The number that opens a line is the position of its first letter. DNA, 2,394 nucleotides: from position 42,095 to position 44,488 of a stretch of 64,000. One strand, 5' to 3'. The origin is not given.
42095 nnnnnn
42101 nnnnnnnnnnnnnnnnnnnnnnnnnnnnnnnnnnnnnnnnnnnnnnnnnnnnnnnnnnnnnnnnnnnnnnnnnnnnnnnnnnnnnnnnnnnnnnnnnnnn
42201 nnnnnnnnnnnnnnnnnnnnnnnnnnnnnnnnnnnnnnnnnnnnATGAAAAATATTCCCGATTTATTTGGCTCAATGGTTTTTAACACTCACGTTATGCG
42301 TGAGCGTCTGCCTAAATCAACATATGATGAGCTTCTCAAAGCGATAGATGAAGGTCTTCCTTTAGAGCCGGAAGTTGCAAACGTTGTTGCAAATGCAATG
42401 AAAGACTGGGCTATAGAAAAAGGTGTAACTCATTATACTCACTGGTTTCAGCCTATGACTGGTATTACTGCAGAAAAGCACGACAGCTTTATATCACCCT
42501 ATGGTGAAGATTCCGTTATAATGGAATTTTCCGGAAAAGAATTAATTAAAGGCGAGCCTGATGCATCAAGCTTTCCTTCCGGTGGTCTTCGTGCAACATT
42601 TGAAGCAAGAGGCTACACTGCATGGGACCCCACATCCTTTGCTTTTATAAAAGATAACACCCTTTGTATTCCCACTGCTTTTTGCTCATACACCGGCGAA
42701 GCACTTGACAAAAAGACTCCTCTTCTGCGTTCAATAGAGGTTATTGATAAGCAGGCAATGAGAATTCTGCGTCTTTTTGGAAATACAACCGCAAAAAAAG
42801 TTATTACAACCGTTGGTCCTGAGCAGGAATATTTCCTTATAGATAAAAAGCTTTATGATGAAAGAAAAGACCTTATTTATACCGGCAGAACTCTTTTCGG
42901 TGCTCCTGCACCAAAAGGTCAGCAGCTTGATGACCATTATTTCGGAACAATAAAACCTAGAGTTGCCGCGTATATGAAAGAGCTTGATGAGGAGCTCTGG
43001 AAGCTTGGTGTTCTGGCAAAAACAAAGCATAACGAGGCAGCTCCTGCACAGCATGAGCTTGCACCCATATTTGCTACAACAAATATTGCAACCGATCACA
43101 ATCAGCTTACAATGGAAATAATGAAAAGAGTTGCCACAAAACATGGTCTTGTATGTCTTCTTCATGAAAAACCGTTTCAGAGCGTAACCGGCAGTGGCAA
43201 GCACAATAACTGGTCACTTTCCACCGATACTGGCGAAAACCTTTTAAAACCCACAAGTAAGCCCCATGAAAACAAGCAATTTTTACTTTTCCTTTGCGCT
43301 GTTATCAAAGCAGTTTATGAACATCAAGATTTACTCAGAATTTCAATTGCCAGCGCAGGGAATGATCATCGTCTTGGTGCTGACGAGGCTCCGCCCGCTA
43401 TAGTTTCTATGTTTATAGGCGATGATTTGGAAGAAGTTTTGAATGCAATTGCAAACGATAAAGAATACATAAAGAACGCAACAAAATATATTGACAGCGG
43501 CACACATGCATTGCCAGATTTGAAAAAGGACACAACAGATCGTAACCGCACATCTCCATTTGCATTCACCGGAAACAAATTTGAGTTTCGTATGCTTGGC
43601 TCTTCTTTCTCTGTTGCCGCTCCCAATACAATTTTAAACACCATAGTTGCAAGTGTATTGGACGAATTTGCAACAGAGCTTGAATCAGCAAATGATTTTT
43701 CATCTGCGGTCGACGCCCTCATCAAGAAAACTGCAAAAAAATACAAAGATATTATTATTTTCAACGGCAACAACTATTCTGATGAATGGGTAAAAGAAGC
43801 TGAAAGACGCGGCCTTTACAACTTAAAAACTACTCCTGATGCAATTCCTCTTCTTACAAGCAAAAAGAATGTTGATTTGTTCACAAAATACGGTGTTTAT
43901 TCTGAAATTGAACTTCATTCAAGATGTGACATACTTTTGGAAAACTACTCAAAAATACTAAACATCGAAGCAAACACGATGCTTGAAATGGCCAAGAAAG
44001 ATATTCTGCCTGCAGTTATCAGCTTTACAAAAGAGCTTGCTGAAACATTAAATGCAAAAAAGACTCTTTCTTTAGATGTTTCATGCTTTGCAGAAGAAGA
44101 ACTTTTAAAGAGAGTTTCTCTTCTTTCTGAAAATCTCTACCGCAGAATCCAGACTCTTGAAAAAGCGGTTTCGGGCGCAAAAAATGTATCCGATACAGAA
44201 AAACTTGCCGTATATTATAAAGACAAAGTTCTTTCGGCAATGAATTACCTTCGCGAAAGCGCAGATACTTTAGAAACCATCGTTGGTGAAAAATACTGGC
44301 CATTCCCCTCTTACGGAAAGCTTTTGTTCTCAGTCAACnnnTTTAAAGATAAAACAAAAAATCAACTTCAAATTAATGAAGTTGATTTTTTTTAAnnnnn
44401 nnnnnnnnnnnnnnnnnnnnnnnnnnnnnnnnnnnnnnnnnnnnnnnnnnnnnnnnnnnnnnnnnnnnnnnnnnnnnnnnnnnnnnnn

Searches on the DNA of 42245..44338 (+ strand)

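Call 12: search_rna_families(sources=[L003, L004, L006, L064, L024, L011, L018, L025, L026, L034, L050, L051, L030, L019, L022, L070, L075], threshold=gathering)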
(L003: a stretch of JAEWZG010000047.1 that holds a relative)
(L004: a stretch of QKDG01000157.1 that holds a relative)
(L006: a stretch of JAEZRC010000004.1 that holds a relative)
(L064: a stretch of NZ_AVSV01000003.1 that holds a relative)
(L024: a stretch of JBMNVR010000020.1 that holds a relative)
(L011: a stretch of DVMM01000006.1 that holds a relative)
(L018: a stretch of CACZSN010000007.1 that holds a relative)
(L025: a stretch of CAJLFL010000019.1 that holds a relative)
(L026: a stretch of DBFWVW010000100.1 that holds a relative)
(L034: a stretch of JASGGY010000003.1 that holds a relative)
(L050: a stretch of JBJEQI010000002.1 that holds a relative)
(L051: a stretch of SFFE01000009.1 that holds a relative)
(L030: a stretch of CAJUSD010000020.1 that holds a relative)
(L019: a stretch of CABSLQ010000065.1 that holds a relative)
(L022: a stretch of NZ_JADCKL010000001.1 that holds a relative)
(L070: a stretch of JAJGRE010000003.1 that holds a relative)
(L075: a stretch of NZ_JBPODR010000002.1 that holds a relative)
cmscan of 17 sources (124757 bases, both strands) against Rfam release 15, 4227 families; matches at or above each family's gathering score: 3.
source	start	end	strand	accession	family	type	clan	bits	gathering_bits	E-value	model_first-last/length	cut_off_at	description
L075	5275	5625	-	RF00023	tmRNA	Gene;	CL00001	211.5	47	1.1e-84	1-374/374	no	transfer-messenger RNA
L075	5193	5265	-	RF00005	tRNA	Gene; tRNA;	CL00001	68.5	29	1.6e-12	1-71/71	no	tRNA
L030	6780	6863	-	RF00005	tRNA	Gene; tRNA;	CL00001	54.9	29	8.9e-09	1-71/71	no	tRNA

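Call 52: search_with_rna_model(model_id=R1, sources=[L161, L162, L163, L164, L165, L166, L167, L168, L002, L003, L006, L009, L012, L013, L064, L061, L072, L070, L062, L079, L035, L004, L024, L034, L020, L030, L040, L052, L078, L080], max_evalue=0.01)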
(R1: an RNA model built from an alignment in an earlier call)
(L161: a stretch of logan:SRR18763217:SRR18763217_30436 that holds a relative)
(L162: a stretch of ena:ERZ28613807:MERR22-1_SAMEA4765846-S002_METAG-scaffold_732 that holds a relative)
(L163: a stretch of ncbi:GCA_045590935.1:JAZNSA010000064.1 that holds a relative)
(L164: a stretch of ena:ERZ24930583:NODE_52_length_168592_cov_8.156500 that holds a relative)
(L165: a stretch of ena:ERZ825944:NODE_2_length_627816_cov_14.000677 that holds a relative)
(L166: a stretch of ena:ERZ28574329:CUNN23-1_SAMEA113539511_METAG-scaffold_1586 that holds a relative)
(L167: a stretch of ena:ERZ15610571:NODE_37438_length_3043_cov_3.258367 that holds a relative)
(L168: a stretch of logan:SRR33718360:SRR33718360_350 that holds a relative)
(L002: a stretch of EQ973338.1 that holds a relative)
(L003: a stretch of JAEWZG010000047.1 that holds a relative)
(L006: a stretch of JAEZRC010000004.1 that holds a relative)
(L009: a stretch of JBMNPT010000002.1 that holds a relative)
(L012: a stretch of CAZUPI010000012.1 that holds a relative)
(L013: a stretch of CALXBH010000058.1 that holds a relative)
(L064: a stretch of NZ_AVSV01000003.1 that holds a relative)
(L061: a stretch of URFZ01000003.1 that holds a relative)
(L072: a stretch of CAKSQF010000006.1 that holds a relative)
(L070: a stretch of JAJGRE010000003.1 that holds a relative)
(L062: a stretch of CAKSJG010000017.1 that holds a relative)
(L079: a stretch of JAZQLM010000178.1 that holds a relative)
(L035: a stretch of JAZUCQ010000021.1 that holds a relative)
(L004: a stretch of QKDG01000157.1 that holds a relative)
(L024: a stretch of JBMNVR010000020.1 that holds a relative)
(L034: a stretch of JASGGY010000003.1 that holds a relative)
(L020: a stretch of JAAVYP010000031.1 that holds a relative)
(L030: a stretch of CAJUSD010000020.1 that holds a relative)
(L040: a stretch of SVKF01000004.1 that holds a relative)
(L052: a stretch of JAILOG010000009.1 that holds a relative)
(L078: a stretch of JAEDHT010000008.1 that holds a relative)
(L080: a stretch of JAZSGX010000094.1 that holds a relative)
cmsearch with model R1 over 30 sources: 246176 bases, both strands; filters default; matches with E-value up to 0.01: 20.
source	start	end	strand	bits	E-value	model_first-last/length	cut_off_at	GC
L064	2928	2983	+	66.1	8.4e-10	1-56/56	no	0.39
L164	6862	6915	+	61.8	5.3e-09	1-56/56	no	0.44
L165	6868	6921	+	61.4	6.1e-09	1-56/56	no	0.46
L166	6868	6921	+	61.4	6.1e-09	1-56/56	no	0.46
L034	2911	2966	+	61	7.5e-09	1-56/56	no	0.43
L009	2878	2931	+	60.7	8.5e-09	1-56/56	no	0.54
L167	741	801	+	59.8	1.2e-08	1-56/56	no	0.34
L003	740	794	+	59.6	1.3e-08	1-56/56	no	0.36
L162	5906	5966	+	59.4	1.5e-08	1-56/56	no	0.36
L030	2879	2935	+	55.2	8.7e-08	1-56/56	no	0.53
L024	2888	2940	+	54.6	1.1e-07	1-56/56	no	0.49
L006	2920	2973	+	54.4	1.3e-07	1-56/56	no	0.43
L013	1827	1883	+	53.8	1.6e-07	1-56/56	no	0.47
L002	1861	1915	+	47.4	2.4e-06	1-56/56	no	0.6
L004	2931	2985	+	47.2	2.6e-06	1-56/56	no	0.42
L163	956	1012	+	40.5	4.6e-05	1-56/56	no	0.47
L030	2880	2935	-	33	0.0011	1-56/56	no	0.52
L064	2929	2980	-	30.3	0.0036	1-56/56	no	0.4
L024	2889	2939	-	29.8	0.0045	1-56/56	no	0.47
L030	5134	5189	+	29.6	0.0047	1-56/56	no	0.36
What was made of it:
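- The covariance model scores canonical leaders at 40-66 bits (call 52) but the window leader at 12.3 bits (E = 2), matching only the terminator part.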

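Call 70: search_rna_families(source=L165, start=6500, end=9300, threshold=evalue, max_evalue=5)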
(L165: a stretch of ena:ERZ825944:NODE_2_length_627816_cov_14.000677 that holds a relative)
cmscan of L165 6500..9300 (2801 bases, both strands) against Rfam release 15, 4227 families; matches with E-value up to 5: 3.
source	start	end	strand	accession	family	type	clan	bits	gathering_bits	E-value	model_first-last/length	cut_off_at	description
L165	9215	9244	+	RF02597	shuA_thermo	Cis-reg; thermoregulator;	-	22.7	58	3.8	1-32/32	no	shuA/chuA 5' UTR thermoregulator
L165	6818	6914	+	RF02865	ncS01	Gene; sRNA;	-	21.6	58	0.86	1-110/110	no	Burkholderia sRNA 1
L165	9119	9163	+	RF03362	mir-9436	Gene; miRNA;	-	20.8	80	0.7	1-66/66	no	mir-9436 microRNA precursor family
